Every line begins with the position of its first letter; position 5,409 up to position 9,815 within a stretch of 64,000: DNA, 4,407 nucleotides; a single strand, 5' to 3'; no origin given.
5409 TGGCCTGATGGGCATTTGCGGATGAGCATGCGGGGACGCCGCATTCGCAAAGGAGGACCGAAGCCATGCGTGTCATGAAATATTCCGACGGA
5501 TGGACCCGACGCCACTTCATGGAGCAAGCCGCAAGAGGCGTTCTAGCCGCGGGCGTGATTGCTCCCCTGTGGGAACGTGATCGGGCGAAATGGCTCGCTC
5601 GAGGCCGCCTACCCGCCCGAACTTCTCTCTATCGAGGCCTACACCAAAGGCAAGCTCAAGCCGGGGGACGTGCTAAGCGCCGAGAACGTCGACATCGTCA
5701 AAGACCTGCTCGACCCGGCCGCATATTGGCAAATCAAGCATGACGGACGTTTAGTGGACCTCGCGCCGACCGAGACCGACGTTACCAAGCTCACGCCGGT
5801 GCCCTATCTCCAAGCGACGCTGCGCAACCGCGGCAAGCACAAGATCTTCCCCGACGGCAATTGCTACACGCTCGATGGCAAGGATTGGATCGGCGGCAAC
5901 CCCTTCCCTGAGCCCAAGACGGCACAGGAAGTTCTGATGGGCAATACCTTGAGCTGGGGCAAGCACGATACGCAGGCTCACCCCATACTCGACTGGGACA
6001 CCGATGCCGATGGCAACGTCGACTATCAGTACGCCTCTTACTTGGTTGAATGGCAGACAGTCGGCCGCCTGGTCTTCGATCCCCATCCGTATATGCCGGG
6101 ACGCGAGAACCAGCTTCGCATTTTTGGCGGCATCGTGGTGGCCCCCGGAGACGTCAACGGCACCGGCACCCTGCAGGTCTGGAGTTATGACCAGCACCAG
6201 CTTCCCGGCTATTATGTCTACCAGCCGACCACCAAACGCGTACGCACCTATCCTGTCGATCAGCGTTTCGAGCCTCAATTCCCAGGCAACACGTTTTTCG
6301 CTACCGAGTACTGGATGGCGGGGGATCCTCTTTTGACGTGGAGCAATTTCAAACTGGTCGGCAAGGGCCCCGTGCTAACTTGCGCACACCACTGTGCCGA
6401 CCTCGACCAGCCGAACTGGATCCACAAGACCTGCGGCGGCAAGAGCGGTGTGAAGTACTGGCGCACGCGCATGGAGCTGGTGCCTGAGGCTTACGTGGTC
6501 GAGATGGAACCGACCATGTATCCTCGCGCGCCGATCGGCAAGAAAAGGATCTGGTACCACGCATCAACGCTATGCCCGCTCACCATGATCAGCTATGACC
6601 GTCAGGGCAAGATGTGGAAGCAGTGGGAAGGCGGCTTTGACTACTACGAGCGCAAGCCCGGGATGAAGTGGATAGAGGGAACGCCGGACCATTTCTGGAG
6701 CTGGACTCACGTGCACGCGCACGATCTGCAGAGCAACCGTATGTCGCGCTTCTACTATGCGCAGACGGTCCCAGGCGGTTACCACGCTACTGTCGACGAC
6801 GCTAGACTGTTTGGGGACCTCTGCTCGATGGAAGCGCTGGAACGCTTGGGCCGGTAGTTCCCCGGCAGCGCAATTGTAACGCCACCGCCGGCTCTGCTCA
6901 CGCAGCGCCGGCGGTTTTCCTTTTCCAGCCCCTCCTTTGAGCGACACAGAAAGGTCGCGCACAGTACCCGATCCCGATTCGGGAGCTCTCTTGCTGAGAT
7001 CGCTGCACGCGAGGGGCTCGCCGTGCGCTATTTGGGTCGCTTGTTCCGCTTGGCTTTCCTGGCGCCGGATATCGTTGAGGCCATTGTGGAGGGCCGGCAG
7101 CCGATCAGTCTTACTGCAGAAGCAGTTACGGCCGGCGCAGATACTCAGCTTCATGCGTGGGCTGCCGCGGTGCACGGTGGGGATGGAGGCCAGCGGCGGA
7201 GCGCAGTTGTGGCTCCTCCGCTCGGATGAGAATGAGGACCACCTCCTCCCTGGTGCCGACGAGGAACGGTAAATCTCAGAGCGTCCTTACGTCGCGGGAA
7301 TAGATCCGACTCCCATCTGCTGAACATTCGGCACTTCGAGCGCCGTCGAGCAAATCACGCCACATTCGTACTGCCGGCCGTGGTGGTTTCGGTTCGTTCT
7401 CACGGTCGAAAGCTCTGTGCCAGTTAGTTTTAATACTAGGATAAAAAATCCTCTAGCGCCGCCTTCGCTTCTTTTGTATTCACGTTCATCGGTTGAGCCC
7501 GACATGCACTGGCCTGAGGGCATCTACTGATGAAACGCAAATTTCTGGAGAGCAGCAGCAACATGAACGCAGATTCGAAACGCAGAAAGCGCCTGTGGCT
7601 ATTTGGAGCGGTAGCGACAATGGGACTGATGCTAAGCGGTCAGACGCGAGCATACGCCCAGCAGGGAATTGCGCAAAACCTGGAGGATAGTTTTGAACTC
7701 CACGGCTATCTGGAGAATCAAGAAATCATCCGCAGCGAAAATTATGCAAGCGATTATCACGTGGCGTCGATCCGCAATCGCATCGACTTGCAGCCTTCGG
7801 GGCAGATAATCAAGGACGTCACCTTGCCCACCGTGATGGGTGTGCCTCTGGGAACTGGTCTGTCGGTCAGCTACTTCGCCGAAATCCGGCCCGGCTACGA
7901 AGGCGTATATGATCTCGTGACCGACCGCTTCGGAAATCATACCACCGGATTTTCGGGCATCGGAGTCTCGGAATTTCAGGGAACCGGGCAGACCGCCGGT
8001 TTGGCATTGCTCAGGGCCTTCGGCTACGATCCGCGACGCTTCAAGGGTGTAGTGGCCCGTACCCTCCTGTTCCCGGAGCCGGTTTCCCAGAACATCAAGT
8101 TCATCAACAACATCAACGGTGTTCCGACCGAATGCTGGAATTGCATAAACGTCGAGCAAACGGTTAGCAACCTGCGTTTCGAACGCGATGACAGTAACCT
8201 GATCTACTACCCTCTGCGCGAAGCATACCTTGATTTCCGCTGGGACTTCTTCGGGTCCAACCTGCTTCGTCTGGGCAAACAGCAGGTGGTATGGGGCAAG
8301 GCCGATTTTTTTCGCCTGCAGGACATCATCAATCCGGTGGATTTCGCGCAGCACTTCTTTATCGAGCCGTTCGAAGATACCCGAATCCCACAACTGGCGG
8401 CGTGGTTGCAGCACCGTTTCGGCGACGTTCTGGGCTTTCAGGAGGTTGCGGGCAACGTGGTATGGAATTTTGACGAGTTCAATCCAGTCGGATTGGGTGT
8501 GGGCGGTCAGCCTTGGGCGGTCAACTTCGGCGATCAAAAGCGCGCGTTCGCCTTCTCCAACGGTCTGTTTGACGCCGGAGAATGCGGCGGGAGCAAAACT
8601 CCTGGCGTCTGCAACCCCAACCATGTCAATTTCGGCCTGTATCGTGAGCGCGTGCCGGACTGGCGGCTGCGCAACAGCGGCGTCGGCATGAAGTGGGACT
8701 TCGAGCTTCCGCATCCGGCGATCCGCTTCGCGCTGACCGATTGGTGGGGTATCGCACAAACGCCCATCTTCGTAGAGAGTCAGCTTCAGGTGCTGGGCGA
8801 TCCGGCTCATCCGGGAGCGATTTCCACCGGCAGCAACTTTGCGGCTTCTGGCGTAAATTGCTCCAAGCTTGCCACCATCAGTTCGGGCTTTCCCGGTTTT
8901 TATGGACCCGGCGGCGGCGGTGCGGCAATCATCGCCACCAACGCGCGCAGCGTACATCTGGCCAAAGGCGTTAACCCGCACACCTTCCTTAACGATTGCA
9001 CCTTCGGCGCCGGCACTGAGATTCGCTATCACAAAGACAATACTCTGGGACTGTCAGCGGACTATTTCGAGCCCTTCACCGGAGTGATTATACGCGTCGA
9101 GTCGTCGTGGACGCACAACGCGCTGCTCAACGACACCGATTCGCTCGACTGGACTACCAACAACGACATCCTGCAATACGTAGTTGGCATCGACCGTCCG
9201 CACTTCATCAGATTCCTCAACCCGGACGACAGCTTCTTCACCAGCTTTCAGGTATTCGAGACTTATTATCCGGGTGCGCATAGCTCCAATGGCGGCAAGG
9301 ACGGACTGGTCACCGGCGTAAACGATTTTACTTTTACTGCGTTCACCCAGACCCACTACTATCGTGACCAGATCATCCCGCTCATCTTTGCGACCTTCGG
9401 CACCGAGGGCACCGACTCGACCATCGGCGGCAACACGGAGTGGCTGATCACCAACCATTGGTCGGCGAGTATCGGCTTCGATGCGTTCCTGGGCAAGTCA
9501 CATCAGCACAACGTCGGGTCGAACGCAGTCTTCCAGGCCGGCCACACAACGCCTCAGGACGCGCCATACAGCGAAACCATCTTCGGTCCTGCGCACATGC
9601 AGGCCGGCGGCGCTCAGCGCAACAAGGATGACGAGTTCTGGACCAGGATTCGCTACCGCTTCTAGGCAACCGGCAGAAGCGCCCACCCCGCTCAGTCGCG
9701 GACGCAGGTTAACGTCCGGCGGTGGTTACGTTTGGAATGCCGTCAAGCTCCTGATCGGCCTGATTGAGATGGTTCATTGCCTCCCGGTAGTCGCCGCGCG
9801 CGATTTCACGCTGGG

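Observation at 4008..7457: One directional ~40-nt element sits upstream of three transcription units around an MmyB-like regulator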

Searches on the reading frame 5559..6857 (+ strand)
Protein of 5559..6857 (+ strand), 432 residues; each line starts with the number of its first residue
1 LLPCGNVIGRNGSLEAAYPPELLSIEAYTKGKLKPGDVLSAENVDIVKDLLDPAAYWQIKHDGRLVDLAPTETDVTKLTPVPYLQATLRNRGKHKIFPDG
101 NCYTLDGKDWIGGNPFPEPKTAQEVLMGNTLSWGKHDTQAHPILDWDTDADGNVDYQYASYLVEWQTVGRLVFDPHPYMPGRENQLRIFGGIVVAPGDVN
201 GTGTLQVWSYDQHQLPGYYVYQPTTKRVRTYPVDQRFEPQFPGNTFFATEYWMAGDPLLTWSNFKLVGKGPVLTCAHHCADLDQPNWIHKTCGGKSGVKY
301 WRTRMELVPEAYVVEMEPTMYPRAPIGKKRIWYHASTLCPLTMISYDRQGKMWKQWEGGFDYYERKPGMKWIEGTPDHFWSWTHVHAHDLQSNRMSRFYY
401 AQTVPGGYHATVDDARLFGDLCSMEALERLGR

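Call 5: search_protein_families(library=pfam, proteins=[window:5559-6857:+], max_evalue=0.01)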
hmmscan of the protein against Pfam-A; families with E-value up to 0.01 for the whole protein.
window:5559-6857:+ (432 aa): 2 families
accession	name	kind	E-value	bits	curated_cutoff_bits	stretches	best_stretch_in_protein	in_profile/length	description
PF07044.18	DUF1329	-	2.4e-47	162.4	23.1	1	39-409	2-351/368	Protein of unknown function (DUF1329)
PF17131.11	LolA_like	-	7.3e-06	26.2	30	0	310-400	85-163/184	Outer membrane lipoprotein-sorting protein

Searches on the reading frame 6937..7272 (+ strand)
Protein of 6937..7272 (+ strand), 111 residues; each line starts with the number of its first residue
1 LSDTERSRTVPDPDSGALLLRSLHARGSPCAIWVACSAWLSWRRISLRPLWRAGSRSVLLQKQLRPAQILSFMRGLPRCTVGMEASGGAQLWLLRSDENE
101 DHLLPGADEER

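Call 5: search_protein_families(library=pfam, proteins=[window:6937-7272:+], max_evalue=0.01)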
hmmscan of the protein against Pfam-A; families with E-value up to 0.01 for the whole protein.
window:6937-7272:+ (111 aa): 0 families

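Call 65: search_protein_families(library=ncbifam, proteins=[window:6948-7226:+], max_evalue=1)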
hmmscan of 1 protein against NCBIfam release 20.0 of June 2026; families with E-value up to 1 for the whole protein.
seq(93 aa): 1 family
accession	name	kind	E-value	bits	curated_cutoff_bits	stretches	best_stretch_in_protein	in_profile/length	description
NF045778.1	gas_vesic_GvpL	equivalog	0.17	11.6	200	0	6-31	224-249/260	gas vesicle protein GvpL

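Call 66: search_protein_families(library=pfam, proteins=[window:6948-7226:+], max_evalue=1)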
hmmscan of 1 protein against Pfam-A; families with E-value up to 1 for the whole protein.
seq(93 aa): 0 families

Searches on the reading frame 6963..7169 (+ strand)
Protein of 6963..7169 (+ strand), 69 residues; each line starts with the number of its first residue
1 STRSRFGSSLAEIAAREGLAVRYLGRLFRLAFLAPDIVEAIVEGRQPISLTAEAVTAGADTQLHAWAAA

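Call 43: search_dna_similar(query=window:6963-7169:+, collection=plasmids, mode=protein, max_rows=12, max_evalue=0.001)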
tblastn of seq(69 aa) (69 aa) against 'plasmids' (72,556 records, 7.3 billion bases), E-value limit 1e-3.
Records with a match: 9; places in all: 15; records where one place covers at least 80% of the query: 1.
Best place of each record, by identity: 60-80% 6; <60% 3.
By first word of the organism name: Sphingobium 6; Sphingomonas 1; Agarilytica 1; Shinella 1.
By predicted mobility (MOB-suite, as given by PLSDB): non-mobilizable 9.
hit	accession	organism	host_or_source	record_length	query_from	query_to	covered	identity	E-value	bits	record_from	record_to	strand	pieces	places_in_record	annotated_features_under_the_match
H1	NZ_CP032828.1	Sphingomonas paeninsulae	whole organism,soil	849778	8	66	86%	42.4%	2e-5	47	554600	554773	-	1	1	hypothetical protein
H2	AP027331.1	Sphingobium sp. TomTYG65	-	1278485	22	52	45%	71.0%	2e-5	47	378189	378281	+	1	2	hypothetical protein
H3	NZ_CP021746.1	Agarilytica rhodophyticola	Rhodophyta,Sea water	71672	9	63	80%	40.0%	6e-5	45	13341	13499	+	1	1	LacI family transcriptional regulator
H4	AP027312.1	Sphingobium sp. TomMM7A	-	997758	22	51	43%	73.3%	8e-5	45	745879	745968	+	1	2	hypothetical protein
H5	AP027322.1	Sphingobium sp. TomTYG43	-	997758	22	51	43%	73.3%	8e-5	45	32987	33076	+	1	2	hypothetical protein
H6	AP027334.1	Sphingobium sp. TomTYG71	-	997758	22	51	43%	73.3%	8e-5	45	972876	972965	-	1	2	hypothetical protein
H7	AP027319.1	Sphingobium sp. TomTYG42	-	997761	22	51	43%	73.3%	8e-5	45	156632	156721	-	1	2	hypothetical protein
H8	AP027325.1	Sphingobium sp. TomTYG46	-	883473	24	51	41%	75.0%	6e-4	42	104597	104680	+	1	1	hypothetical protein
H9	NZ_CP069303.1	Shinella sp. PSBB067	monoisolate,Minnesota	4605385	8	51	64%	47.7%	3e-5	46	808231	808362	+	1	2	none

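Call 67: get_annotated_region(hit=H1, flank=2500)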
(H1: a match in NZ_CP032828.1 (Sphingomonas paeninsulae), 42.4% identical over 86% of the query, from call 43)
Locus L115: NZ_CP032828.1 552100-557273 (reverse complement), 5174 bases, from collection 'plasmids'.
description: Sphingomonas paeninsulae strain YZ-8 plasmid unnamed1, complete sequence
organism: Sphingomonas paeninsulae (NCBI taxid 2319844)
taxonomy: Bacteria; Pseudomonadota; Alphaproteobacteria; Sphingomonadales; Sphingomonadaceae; Sphingomonas; Sphingomonas paeninsulae
host: -; source: whole organism,soil; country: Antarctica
typing (MOB-suite, as given by PLSDB): non-mobilizable
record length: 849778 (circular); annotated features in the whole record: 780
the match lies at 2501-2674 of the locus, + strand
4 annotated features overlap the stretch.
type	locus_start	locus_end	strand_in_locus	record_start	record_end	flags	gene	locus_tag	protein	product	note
CDS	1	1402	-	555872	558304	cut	-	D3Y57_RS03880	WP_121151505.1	TonB-dependent receptor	-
CDS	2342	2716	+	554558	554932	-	-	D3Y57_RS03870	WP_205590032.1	hypothetical protein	-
CDS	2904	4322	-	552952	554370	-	-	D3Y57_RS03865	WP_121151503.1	DUF3883 domain-containing protein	-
CDS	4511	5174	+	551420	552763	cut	-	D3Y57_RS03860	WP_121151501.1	MvaI/BcnI family restriction endonuclease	-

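Call 68: get_annotated_region(hit=H2, flank=2500)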
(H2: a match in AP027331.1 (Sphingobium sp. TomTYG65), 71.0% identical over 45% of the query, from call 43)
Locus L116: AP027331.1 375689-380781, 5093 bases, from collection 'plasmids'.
description: Sphingobium sp. TomTYG65 plasmid pTomTYG65a DNA, complete genome
organism: Sphingobium sp. TomTYG65 (NCBI taxid 3028888)
taxonomy: Bacteria; Pseudomonadota; Alphaproteobacteria; Sphingomonadales; Sphingomonadaceae; Sphingobium; Sphingobium sp. TomTYG65
host: -; source: -; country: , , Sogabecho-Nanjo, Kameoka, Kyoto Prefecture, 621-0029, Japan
typing (MOB-suite, as given by PLSDB): non-mobilizable; replicon rep_cluster_545
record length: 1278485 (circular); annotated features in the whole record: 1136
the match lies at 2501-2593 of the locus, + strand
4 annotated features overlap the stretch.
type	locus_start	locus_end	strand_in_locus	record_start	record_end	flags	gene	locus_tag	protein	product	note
CDS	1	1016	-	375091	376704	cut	-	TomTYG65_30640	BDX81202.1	choline dehydrogenase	-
CDS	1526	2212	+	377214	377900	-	-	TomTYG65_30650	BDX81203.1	hypothetical protein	-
CDS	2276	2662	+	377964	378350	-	-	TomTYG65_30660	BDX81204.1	hypothetical protein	-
CDS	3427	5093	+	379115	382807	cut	-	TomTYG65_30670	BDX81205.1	reverse transcriptase like protein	-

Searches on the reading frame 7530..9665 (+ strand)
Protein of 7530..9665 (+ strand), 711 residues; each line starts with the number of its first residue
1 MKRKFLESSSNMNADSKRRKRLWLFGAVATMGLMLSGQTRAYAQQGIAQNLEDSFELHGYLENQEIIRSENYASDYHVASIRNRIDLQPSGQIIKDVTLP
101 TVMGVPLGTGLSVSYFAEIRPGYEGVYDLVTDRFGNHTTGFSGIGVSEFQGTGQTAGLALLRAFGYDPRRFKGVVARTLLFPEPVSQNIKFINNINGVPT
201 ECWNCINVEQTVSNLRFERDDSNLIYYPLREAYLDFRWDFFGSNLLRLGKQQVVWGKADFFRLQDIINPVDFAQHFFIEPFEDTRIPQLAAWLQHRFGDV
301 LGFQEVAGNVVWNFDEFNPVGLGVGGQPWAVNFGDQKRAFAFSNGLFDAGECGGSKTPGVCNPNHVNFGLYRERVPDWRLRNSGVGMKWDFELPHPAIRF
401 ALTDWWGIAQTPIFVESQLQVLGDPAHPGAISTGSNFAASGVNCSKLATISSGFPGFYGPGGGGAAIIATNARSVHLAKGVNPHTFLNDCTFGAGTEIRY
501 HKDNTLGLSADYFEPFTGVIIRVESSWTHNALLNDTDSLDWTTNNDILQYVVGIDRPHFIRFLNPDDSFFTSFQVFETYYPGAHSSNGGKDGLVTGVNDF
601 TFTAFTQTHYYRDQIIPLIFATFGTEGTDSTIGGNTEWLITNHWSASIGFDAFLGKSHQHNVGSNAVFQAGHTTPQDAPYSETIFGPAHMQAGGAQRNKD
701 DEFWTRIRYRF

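Call 5: search_protein_families(library=pfam, proteins=[window:7530-9665:+], max_evalue=0.01)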
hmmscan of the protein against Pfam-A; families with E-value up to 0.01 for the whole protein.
window:7530-9665:+ (711 aa): 1 family
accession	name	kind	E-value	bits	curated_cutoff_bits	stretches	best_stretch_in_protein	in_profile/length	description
PF06980.17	DUF1302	-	1.7e-15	57.5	23.2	1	218-673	145-524/541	Protein of unknown function (DUF1302)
